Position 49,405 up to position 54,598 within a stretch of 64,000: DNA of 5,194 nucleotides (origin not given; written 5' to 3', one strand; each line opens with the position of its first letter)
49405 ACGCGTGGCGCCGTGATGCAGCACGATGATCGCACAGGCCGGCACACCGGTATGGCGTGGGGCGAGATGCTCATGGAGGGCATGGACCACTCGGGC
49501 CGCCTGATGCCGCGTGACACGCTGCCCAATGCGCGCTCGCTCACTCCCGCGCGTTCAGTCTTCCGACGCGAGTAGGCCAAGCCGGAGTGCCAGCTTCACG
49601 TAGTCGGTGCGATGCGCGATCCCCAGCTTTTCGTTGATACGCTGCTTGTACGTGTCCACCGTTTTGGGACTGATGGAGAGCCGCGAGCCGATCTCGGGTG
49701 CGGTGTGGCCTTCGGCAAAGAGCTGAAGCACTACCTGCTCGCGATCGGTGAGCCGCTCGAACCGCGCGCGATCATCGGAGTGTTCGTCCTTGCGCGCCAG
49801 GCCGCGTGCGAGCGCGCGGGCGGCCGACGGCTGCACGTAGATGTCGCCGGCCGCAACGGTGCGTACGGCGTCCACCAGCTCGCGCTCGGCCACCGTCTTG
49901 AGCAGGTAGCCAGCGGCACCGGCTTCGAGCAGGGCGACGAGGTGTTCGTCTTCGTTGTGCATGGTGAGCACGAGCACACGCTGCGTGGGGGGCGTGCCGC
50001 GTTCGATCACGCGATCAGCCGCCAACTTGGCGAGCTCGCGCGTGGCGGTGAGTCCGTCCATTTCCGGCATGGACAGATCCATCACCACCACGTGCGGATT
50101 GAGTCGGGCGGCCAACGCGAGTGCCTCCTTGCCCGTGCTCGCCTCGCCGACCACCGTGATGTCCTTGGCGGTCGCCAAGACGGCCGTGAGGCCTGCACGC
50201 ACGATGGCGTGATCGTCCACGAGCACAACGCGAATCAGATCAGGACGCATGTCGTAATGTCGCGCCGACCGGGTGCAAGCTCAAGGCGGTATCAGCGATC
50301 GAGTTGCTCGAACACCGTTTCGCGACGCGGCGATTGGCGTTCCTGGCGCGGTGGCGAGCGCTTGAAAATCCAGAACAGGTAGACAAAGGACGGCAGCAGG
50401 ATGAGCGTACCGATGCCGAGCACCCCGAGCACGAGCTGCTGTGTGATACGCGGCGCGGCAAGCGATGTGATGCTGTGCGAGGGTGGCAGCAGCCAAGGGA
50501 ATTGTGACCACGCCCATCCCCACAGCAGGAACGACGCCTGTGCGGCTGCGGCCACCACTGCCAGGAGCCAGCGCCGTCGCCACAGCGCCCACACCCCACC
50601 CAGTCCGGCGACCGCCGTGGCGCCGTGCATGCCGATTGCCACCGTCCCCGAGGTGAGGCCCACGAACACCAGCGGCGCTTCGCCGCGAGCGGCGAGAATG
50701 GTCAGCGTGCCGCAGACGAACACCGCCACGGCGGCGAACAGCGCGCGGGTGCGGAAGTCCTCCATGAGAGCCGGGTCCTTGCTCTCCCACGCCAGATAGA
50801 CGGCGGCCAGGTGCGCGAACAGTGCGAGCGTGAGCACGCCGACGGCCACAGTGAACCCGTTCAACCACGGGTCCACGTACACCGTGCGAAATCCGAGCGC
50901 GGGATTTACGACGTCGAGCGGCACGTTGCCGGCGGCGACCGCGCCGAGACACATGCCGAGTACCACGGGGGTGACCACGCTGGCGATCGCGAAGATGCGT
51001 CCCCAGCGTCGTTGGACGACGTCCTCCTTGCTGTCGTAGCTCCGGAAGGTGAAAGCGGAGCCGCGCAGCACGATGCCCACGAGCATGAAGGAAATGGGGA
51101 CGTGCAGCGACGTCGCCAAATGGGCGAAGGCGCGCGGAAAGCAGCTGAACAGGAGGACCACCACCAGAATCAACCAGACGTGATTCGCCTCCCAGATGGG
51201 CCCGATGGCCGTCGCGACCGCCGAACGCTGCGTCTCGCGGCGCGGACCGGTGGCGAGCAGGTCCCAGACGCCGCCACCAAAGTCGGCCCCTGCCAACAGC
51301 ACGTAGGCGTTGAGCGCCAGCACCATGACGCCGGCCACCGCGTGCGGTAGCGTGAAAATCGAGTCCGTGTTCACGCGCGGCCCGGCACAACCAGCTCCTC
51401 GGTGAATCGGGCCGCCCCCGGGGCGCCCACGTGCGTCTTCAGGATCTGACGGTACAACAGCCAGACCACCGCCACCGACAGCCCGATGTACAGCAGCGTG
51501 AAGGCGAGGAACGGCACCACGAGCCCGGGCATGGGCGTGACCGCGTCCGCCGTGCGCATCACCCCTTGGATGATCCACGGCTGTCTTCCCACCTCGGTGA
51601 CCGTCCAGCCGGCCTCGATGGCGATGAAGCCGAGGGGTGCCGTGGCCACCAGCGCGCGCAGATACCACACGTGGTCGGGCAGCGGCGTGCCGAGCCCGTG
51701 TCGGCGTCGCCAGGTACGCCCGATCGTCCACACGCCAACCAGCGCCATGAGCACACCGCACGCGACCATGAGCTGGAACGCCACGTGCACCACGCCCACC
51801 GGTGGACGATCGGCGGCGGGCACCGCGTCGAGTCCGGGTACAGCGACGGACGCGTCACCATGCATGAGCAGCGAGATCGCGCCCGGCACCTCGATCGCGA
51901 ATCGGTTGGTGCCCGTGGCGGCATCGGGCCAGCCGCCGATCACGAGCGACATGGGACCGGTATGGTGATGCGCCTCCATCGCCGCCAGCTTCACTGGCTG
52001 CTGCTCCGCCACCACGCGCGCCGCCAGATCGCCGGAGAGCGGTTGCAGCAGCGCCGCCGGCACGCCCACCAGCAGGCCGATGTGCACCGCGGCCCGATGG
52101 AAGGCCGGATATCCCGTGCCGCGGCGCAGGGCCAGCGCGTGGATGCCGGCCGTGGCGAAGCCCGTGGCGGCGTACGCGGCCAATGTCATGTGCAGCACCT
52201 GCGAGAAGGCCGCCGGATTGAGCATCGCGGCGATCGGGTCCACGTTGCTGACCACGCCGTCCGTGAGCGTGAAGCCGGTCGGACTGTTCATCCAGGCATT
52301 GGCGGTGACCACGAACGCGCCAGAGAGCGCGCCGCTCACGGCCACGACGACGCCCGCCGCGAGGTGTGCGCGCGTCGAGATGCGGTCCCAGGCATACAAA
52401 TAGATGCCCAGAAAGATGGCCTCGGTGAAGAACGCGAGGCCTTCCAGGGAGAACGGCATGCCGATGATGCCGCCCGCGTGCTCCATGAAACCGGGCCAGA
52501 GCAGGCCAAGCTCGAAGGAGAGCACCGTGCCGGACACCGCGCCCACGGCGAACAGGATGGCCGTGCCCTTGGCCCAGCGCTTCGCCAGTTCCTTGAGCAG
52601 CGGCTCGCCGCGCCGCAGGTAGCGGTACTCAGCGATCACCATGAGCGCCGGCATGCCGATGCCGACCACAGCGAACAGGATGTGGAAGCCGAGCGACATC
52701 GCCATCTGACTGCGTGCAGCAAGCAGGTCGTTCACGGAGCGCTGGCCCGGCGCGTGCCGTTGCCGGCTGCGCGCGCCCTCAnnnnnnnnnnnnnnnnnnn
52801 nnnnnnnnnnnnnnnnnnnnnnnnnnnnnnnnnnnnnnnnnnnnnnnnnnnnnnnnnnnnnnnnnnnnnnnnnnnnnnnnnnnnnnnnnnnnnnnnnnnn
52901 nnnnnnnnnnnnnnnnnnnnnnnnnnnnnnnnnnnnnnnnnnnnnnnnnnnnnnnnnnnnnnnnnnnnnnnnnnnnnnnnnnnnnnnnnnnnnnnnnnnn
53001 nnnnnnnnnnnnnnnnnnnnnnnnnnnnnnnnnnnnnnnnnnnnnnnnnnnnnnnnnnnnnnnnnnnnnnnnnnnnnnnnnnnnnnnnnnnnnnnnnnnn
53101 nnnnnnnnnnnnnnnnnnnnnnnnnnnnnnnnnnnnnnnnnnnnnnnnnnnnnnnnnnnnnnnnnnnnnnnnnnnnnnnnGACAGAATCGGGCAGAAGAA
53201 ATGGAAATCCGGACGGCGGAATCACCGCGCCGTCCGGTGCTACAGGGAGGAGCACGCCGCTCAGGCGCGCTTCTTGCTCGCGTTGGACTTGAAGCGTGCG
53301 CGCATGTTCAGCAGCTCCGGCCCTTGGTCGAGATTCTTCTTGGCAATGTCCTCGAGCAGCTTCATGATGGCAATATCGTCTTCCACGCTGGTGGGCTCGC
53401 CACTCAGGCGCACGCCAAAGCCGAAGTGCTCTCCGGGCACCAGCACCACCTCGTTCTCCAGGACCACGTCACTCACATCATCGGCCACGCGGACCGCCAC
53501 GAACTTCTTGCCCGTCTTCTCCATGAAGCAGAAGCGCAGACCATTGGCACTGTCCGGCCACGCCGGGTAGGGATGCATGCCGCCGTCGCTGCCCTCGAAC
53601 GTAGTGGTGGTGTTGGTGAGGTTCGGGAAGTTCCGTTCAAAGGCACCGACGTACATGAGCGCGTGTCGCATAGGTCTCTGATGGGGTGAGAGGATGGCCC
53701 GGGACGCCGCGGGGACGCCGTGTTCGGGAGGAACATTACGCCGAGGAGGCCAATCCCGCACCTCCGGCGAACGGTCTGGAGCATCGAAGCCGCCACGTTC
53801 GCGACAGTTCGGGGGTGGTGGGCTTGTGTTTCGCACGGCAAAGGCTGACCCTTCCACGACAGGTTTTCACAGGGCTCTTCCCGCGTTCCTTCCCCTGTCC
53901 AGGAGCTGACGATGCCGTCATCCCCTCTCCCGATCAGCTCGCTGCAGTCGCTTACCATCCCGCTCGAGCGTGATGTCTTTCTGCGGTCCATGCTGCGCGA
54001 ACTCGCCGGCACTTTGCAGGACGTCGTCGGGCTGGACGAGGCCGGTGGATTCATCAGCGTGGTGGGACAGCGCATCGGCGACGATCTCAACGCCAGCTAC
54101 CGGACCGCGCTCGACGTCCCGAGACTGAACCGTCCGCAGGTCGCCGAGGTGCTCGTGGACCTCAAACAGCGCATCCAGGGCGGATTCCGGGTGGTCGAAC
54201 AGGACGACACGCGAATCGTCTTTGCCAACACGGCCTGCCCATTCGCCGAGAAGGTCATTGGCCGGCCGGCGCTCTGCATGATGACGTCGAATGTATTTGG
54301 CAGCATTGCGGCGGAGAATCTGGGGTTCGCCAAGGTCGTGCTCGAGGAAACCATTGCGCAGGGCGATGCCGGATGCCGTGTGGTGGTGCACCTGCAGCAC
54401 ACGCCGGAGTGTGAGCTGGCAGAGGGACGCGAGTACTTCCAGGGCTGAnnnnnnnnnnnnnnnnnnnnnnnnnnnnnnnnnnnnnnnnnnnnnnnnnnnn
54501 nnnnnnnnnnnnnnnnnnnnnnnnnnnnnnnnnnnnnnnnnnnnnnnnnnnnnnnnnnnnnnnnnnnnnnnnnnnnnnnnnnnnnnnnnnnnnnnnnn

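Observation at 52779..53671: Two tandem paralogues of an unrecognised about 135-aa protein lead the cytochrome bd operon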

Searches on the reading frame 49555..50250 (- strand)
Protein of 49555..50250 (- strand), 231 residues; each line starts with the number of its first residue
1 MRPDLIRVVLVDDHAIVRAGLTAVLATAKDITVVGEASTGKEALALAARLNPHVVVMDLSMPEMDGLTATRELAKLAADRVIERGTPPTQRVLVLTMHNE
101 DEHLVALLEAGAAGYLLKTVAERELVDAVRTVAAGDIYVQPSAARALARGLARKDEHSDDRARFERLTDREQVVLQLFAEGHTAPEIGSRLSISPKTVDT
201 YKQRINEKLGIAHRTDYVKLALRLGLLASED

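Call 9: search_protein_families(library=pfam, max_evalue=0.01, proteins=[window:49555-50250:-])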
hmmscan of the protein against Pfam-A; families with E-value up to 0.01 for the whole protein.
window:49555-50250:- (231 aa): 6 families
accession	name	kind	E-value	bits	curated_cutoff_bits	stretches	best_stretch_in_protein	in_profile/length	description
PF00072.30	Response_reg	-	1.3e-25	90.1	30.2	1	8-130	1-111/111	Response regulator receiver domain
PF00196.25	GerE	-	1.9e-15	56.6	23.5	1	166-221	2-57/57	Bacterial regulatory proteins, luxR family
PF08281.18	Sigma70_r4_2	-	3.2e-06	27.1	25.7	1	164-205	8-50/54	Sigma-70, region 4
PF13384.12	HTH_23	-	3.3e-05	24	24.6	1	172-210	8-45/50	Homeodomain-like domain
PF13518.12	HTH_28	-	0.00052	20.5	25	1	170-209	2-39/52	Helix-turn-helix domain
PF04545.22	Sigma70_r4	-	0.0027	17.6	24.1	1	165-208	3-47/50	Sigma-70, region 4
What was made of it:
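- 49555..50250 (-): NarL/LuxR-type response regulator. It is the only gene found downstream of the A-type copy in all four related genomes. Pfam Response_reg plus GerE (call 9).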

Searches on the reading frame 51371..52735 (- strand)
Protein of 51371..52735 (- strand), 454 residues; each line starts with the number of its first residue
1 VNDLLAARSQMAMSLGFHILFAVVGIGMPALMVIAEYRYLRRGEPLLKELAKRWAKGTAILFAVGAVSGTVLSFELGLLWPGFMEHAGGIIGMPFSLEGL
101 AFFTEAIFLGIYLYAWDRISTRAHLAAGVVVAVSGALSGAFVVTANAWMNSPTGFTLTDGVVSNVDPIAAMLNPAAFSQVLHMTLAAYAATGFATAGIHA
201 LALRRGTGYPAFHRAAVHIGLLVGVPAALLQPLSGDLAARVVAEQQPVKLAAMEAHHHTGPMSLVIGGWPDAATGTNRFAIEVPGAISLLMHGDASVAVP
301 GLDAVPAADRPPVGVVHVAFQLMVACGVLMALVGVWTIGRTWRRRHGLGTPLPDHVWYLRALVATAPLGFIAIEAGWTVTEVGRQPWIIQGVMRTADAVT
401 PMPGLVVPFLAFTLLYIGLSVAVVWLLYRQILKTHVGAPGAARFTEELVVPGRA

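Call 9: search_protein_families(library=pfam, max_evalue=0.01, proteins=[window:51371-52735:-])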
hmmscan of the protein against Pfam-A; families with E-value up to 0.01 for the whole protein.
window:51371-52735:- (454 aa): 1 family
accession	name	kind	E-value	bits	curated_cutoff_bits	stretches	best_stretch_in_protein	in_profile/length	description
PF01654.22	Cyt_bd_oxida_I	-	1.6e-139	465.5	26.2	1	7-433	2-416/418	Cytochrome bd terminal oxidase subunit I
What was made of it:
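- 51371..52735 (-): cydA, cytochrome bd oxidase subunit I. GTG start, 43 nt after gene A. Pfam PF01654, E = 1.6e-139 (call 9).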

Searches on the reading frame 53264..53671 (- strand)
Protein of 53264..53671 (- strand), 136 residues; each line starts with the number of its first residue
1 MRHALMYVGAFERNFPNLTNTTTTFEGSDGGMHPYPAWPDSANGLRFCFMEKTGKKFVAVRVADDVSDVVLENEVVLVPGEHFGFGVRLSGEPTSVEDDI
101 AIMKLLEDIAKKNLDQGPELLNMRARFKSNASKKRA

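Call 3: search_protein_families(library=pfam, max_evalue=1, proteins=[window:53264-53671:-])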
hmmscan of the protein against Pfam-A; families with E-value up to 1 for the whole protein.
seq(136 aa): 0 families

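Call 4: search_protein_families(library=ncbifam, max_evalue=1, proteins=[window:53264-53671:-])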
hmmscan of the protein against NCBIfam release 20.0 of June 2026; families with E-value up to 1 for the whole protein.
seq(136 aa): 1 family
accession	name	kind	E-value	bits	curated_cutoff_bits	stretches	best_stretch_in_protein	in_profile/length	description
NF041640.1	AmoB_BACT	equivalog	0.028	13.2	336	1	30-91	65-126/410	bacterial ammonia monooxygenase, subunit AmoB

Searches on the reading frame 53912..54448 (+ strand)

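Call 9: search_protein_families(library=pfam, max_evalue=0.01, proteins=[window:53912-54448:+])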
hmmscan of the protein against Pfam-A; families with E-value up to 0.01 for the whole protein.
window:53912-54448:+ (178 aa): 1 family
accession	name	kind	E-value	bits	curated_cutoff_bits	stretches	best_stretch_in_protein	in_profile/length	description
PF18546.6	MetOD1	-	3.1e-20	73.1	23.8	1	28-159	2-141/142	Methanogen output domain 1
